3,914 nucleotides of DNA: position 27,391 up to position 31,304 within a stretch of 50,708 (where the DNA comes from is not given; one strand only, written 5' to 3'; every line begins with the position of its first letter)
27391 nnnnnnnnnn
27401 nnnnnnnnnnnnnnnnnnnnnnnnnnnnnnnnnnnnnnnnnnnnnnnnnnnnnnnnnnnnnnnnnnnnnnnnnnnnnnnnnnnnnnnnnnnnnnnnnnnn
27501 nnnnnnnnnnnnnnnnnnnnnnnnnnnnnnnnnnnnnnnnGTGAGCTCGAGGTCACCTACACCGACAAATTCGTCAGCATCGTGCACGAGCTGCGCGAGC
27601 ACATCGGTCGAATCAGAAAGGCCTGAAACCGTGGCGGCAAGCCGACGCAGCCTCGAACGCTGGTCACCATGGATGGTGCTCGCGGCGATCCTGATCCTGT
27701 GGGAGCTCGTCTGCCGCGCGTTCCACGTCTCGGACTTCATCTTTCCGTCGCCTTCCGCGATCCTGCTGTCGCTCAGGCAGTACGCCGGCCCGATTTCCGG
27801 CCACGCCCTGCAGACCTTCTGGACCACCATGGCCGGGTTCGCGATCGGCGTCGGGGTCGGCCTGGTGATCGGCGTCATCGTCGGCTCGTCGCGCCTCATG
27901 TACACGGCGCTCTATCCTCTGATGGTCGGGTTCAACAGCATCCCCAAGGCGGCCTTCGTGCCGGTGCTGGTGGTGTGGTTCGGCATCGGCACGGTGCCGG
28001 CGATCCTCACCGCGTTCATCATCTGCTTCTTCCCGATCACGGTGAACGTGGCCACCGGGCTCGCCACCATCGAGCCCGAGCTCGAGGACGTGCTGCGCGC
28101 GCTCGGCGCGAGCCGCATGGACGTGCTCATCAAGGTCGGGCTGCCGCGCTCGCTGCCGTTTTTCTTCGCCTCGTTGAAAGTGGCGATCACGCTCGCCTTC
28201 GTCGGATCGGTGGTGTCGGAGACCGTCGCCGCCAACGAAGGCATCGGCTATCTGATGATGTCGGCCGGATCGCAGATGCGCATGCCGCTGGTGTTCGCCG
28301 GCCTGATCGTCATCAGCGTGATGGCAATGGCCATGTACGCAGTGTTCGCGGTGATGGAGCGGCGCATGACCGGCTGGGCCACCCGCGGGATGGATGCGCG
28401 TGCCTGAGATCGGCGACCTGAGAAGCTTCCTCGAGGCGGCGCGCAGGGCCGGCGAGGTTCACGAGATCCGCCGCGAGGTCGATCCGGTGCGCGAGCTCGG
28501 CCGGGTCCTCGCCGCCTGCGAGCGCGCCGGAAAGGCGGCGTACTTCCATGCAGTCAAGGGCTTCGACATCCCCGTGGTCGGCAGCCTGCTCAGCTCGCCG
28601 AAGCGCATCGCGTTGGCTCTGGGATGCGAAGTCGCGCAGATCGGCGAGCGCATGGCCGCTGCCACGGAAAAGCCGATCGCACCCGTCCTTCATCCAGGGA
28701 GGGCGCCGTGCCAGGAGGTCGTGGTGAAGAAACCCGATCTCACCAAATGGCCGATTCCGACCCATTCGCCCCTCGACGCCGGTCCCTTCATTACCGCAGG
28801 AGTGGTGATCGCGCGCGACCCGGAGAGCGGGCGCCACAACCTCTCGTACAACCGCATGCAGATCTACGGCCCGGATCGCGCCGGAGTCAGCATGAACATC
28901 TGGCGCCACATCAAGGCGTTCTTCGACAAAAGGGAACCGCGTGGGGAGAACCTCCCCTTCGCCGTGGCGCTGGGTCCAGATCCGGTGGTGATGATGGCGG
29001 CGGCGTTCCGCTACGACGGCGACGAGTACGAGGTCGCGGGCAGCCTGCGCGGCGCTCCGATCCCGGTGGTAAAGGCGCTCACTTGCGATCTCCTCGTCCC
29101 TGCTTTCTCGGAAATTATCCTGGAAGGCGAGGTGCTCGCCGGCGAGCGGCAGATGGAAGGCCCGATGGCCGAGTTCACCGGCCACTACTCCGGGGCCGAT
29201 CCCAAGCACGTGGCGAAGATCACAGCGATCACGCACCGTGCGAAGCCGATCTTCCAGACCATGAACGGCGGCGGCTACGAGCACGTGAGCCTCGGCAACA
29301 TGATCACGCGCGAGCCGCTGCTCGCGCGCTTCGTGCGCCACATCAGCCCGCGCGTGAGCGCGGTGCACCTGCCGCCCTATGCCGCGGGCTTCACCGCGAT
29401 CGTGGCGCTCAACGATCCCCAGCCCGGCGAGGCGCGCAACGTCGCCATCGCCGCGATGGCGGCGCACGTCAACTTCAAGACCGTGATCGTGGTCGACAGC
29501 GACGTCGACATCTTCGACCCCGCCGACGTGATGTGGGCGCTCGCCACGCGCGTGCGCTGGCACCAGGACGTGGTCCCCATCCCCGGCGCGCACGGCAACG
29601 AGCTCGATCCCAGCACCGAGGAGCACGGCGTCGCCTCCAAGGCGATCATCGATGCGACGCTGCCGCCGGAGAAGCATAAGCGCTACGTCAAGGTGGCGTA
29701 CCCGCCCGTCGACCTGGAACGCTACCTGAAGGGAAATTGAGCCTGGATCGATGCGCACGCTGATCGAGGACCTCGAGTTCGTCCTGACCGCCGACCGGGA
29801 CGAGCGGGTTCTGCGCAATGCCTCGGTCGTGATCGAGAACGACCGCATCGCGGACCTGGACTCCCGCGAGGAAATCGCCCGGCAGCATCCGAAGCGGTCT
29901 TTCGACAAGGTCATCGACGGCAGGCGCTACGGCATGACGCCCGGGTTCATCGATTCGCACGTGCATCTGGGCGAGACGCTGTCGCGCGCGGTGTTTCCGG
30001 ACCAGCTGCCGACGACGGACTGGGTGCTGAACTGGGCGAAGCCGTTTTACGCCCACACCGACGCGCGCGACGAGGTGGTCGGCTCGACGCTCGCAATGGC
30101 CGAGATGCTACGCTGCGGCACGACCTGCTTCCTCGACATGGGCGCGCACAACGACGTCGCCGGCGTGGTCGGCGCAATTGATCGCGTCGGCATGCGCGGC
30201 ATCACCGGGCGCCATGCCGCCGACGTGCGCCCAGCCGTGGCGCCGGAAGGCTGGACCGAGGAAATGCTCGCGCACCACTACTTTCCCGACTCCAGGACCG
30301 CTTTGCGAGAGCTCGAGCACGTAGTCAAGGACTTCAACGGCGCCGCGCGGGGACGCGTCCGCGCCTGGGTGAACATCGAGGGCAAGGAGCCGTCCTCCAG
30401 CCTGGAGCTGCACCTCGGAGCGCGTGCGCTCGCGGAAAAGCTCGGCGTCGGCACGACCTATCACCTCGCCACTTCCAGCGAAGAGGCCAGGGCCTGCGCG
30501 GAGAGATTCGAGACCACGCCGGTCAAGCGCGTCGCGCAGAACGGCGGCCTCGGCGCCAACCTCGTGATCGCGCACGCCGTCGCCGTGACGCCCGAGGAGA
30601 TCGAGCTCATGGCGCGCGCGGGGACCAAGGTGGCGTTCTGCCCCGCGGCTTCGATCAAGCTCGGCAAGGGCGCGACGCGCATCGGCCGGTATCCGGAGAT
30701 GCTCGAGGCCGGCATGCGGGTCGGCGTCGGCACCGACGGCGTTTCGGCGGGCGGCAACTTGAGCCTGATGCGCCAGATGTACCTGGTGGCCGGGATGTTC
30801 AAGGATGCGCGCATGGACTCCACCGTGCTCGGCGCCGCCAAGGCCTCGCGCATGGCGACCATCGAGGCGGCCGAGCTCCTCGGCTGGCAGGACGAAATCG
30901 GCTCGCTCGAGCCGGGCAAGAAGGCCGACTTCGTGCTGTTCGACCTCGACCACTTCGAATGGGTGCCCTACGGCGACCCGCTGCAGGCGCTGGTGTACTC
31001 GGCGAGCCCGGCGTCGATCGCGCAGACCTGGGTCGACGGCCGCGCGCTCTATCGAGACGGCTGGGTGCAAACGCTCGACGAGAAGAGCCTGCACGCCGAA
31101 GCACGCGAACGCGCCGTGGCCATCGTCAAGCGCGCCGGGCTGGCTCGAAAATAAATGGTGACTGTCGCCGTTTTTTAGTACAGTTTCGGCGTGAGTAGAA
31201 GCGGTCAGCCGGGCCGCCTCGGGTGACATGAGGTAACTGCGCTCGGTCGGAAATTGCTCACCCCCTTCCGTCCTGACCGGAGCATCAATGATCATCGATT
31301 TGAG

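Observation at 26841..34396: ABC importer running into a UbiD / amidohydrolase / twin PF04909 / UbiD enzyme block: an apparently uncharacterised heteroaromatic-acid processing module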

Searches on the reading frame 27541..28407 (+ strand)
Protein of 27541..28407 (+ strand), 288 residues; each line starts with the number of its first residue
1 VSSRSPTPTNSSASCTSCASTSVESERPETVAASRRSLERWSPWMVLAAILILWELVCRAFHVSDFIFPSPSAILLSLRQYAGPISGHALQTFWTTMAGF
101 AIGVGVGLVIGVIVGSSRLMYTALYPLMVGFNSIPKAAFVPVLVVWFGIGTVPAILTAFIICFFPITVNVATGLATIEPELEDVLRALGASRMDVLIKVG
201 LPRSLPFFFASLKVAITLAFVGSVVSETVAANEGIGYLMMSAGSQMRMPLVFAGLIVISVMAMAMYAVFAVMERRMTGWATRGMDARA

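Call 4: search_protein_families(library=pfam, proteins=[window:27541-28407:+], max_evalue=0.001)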
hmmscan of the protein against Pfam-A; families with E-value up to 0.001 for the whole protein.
window:27541-28407:+ (288 aa): 1 family
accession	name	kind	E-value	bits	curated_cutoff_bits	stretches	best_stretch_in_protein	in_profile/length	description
PF00528.27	BPD_transp_1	-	1.2e-25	90.7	26.4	1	107-277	1-183/184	Binding-protein-dependent transport system inner membrane component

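Call 7: search_protein_families(library=ncbifam, proteins=[window:27541-28407:+], max_evalue=0.00001)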
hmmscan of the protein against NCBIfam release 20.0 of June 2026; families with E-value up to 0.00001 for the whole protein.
window:27541-28407:+ (288 aa): 7 families
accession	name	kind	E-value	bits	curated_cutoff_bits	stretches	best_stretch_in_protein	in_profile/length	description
NF040733.1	ABC_perm_U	equivalog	2.8e-33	115.4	295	1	45-280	13-249/251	ABC transporter permease subunit SaoP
NF008470.0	PRK11365.1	equivalog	6.1e-32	111.1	347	1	33-279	4-252/263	aliphatic sulfonate ABC transporter permease SsuC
NF007545.0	PRK10160.1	equivalog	6.4e-30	104.5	342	1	44-280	28-271/275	taurine ABC transporter permease TauC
TIGR01183.1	ntrB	equivalog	8.8e-25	87.6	209.05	1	97-268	27-198/202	nitrate ABC transporter permease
TIGR03416.1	ABC_choXWV_perm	equivalog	1.1e-15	57.9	363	1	38-263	43-261/267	choline ABC transporter permease subunit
NF008196.0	PRK10952.1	equivalog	1.5e-10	40.4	439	1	88-266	145-322/356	glycine betaine/L-proline ABC transporter permease ProW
TIGR01097.1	PhnE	equivalog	4.8e-07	29.5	216.7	1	88-274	60-249/252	phosphonate ABC transporter, permease protein PhnE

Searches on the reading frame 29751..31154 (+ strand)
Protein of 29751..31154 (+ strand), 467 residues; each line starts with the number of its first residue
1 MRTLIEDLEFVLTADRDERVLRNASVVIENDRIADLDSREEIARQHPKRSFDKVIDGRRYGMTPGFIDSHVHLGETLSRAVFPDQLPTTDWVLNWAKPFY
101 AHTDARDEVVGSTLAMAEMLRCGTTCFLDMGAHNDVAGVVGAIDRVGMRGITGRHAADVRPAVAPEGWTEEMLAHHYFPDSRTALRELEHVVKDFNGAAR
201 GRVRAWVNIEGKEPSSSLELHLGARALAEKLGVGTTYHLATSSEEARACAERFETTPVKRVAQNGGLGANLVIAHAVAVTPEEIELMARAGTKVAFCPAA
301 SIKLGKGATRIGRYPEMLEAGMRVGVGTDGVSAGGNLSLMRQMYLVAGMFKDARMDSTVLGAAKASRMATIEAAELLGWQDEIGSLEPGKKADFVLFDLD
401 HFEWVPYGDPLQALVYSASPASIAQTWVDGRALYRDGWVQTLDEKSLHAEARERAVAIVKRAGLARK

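Call 4: search_protein_families(library=pfam, proteins=[window:29751-31154:+], max_evalue=0.001)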
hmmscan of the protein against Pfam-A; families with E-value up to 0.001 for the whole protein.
window:29751-31154:+ (467 aa): 3 families
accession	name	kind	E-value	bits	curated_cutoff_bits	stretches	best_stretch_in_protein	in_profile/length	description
PF01979.26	Amidohydro_1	-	5.3e-51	174.3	25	1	62-432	2-344/345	Amidohydrolase family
PF07969.17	Amidohydro_3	-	2e-18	67.6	29.7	1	228-434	271-472/472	Amidohydrolase family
PF22039.1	HUTI_composite_bact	-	0.00012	22.1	25.5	1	26-47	3-24/26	Imidazolonepropionase-like composite domain, bacteria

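Call 7: search_protein_families(library=ncbifam, proteins=[window:29751-31154:+], max_evalue=0.00001)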
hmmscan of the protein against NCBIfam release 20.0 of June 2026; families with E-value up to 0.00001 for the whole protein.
window:29751-31154:+ (467 aa): 36 families (the best 25 are shown)
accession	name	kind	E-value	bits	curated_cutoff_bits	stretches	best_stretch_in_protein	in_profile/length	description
NF005557.0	PRK07228.1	equivalog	7e-71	239.2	522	1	11-464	10-443/445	5'-deoxyadenosine deaminase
NF006549.0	PRK09045.1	equivalog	1.4e-67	228.3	540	2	225-455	209-436/444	TRZ/ATZ family hydrolase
NF004701.0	PRK06038.1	equivalog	4.5e-64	216.7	609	1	9-462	11-430/432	N-ethylammeline chlorohydrolase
NF006055.0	PRK08203.1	equivalog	4.2e-63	213.5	532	1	2-461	5-453/455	8-oxoguanine deaminase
NF006252.0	PRK08393.1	equivalog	1.6e-53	182.3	617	1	22-451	19-416/424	N-ethylammeline chlorohydrolase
NF009059.0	PRK12393.1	equivalog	3.1e-47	161.3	543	1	3-460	7-457/460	amidohydrolase family protein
NF006056.0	PRK08204.1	subfamily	1.3e-46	159.3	391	1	2-463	4-445/449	hypothetical protein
NF004995.0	PRK06380.1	subfamily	8.6e-44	150.2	567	1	3-447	3-412/418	metal-dependent hydrolase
NF012037.0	PRK15493.1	equivalog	1.1e-42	146.4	779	1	11-452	10-427/435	bifunctional S-methyl-5'-thioadenosine deaminase/S-adenosylhomocysteine deaminase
NF004801.0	PRK06151.1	subfamily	5.4e-39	134.3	416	1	9-456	9-460/491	chlorohydrolase family protein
TIGR02967.1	guan_deamin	equivalog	3.1e-37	128.5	375.4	1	20-430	3-401/401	guanine deaminase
NF006679.0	PRK09228.1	subfamily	8.5e-35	120.3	351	1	17-433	25-429/433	guanine deaminase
NF006681.0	PRK09229.1-2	equivalog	4.6e-34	117.9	362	1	229-446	225-437/451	formimidoylglutamate deiminase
NF005211.0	PRK06687.1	equivalog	1.9e-32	112.6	703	1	217-443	194-418/419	TRZ/ATZ family protein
NF005540.0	PRK07203.1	equivalog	1.3e-31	109.8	444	2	227-461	213-441/444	putative aminohydrolase SsnA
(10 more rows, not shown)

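Call 30: search_solved_structures(query=window:29751-31154:+, max_evalue=1e-10)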
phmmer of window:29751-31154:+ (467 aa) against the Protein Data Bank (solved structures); distinct sequences matched with E-value up to 1e-10: 23.
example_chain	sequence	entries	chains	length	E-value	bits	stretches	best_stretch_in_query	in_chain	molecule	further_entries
4f0r_A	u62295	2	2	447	5.6e-48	167.1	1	228-456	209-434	5-methylthioadenosine/S-adenosylhomocysteine deaminase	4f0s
3hpa_A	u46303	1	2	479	3.1e-40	141.6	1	4-447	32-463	AMIDOHYDROLASE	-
4dyk_A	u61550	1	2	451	6.3e-39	137.3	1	226-458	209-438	AMIDOHYDROLASE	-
4gbd_A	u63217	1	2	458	7.9e-39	137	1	20-458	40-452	Putative uncharacterized protein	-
3lnp_A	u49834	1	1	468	1.2e-38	136.4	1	227-457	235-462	Amidohydrolase family Protein OLEI01672_1_465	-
4v1x_A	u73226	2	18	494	2.2e-38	135.5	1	10-464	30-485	ATRAZINE CHLOROHYDROLASE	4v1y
4dzh_A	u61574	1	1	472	2.5e-35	125.5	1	224-453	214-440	AMIDOHYDROLASE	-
7ww2_A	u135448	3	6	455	4.5e-35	124.6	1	4-461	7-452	8-oxoguanine deaminase | Hydroxydechloroatrazine ethylaminohydrolase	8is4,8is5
6sj0_A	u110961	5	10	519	1.5e-23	86.6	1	12-448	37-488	Amidohydrolase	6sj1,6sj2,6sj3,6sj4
1p1m_A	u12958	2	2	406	4.3e-21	78.5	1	270-450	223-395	Hypothetical protein TM0936 | Uncharacterized protein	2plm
1j6p_A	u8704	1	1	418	4.8e-21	78.4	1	270-450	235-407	METAL-DEPENDENT HYDROLASE OF CYTOSINEDEMANIASE/CHLOROHYDROLASE FAMILY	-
5hmd_A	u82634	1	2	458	6.2e-21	78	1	253-433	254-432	Triazine hydrolase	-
5hmf_A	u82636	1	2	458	6.6e-21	77.9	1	253-433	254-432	Triazine hydrolase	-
5hme_A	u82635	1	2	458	6.6e-21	77.9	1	253-433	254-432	Triazine hydrolase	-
4l9x_A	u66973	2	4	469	1.3e-20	76.9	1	253-433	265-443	Triazine hydrolase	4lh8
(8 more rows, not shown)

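Call 54: find_homologous_proteins(query=window:29751-31154:+, max_evalue=1e-40)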
Query window:29751-31154:+ (467 aa): 1240 proteins with E <= 1e-40 among 8000 candidates; the best 120 are listed.
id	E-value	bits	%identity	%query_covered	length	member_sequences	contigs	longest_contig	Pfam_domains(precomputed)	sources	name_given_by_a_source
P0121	3.3e-291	984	94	100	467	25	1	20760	PF07969.18,PF01979.27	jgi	jgi:5-methylthioadenosine/S-adenosylhomocysteine deaminase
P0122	3.5e-279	944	91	100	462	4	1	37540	PF07969.18,PF01979.27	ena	-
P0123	2.5e-275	931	88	100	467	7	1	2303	PF07969.18,PF22039.2,PF01979.27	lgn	-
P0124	1.8e-274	929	89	100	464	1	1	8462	PF07969.18,PF01979.27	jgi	jgi:cytosine/adenosine deaminase-related metal-dependent hydrolase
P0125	1.2e-268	909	87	100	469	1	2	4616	PF07969.18,PF01979.27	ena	-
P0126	2.4e-257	872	83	96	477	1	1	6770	PF07969.18,PF01979.27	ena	-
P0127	5.8e-257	871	83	100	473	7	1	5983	PF07969.18,PF01979.27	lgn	-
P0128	4.2e-256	868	83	99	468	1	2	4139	PF07969.18,PF01979.27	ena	-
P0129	1.9e-253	859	81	100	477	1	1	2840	PF07969.18,PF22039.2,PF01979.27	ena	-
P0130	8.0e-250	847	79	100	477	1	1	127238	PF07969.18,PF01979.27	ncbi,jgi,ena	-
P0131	5.4e-249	845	79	99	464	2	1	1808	PF07969.18,PF01979.27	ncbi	-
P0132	5.4e-249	845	81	99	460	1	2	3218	PF07969.18,PF01979.27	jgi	jgi:cytosine/adenosine deaminase-related metal-dependent hydrolase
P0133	1.5e-248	843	81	100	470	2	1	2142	PF07969.18,PF01979.27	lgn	-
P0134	1.5e-247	840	81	100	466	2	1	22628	PF07969.18,PF01979.27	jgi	-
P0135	1.9e-247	840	79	100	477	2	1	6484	PF07969.18,PF22039.2,PF01979.27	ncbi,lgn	-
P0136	7.5e-247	838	78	100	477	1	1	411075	PF07969.18,PF01979.27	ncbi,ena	-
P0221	7.0e-216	735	71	99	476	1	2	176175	PF07969.18,PF22039.2,PF01979.27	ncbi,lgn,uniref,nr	ncbi:amidohydrolase [Pandoraea terrae]|uniref:Amidohydrolase n=1 Tax=Pandoraea terrae TaxID=1537710 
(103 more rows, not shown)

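Call 55: find_encoding_contigs(protein=P0221, flank=9000, max_places=1)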
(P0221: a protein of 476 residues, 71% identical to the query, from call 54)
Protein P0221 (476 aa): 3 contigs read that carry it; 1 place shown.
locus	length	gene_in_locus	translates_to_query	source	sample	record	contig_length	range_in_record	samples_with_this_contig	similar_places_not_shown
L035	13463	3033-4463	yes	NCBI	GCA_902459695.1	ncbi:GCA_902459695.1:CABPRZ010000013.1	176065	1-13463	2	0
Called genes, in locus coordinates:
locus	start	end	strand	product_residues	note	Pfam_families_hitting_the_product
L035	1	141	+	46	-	PF02233:PNTB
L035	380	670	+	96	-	-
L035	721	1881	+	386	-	PF02746:MR_MLE_N, PF13378:MR_MLE_C, PF07476:MAAL_C (weak)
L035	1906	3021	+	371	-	PF01321:Creatinase_N, PF00557:Peptidase_M24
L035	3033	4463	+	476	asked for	PF22039:HUTI_composite_bact (weak), PF01979:Amidohydro_1, PF07969:Amidohydro_3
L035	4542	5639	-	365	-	PF02492:cobW, PF07683:CobW_C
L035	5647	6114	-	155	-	PF14588:YjgF_endoribonc, PF01042:Ribonuc_L-PSP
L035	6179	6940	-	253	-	PF00392:GntR, PF07729:FCD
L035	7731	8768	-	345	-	PF01734:Patatin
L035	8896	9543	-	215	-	-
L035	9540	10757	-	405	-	PF00072:Response_reg, PF00211:Guanylate_cyc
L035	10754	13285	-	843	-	PF00672:HAMP (weak), PF00989:PAS, PF08447:PAS_3, PF13426:PAS_9, PF00512:HisKA, PF02518:HATPase_c, PF00072:Response_reg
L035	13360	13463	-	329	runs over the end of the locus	PF13407:Peripla_BP_4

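Call 56: find_encoding_contigs(protein=P0136, flank=9000, max_places=1)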
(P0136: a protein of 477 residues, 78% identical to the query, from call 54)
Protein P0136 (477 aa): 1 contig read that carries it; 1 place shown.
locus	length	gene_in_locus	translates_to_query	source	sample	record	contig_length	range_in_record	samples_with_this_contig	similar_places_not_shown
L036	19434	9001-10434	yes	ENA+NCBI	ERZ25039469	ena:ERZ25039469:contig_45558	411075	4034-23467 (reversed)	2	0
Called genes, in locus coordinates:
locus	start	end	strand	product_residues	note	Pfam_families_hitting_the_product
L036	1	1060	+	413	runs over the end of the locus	PF00355:Rieske, PF00848:Ring_hydroxyl_A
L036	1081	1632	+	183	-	PF02627:CMD (weak)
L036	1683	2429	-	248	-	PF00106:adh_short, PF08659:KR, PF23441:SDR, PF13561:adh_short_C2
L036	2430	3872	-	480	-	PF02463:SMC_N (faint), PF00005:ABC_tran, PF13555:AAA_29 (faint), PF13304:AAA_21 (faint), PF00005:ABC_tran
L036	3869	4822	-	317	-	PF02653:BPD_transp_2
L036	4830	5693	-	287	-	PF02653:BPD_transp_2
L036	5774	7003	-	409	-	PF13433:Peripla_BP_5, PF13458:Peripla_BP_6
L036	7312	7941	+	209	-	PF02798:GST_N (weak), PF13417:GST_N_3, PF13409:GST_N_2, PF00043:GST_C, PF13410:GST_C_2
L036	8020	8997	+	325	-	PF03401:TctC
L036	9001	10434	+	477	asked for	PF01979:Amidohydro_1, PF07969:Amidohydro_3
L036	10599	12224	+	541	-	PF00070:Pyr_redox (faint), PF01266:DAO (faint), PF01494:FAD_binding_3, PF03486:HI0933_like (faint), PF07992:Pyr_redox_2 (faint), PF13450:NAD_binding_8 (weak), PF21274:Rng_hyd_C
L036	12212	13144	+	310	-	PF00903:Glyoxalase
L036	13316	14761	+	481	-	PF02805:Ada_Zn_binding, PF00165:HTH_AraC (faint), PF12833:HTH_18, PF06029:AlkA_N, PF00730:HhH-GPD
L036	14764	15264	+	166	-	PF02870:Methyltransf_1N, PF01035:DNA_binding_1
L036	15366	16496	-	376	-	PF00578:AhpC-TSA, PF08534:Redoxin, PF13905:Thioredoxin_8 (weak), PF17991:Thioredoxin_10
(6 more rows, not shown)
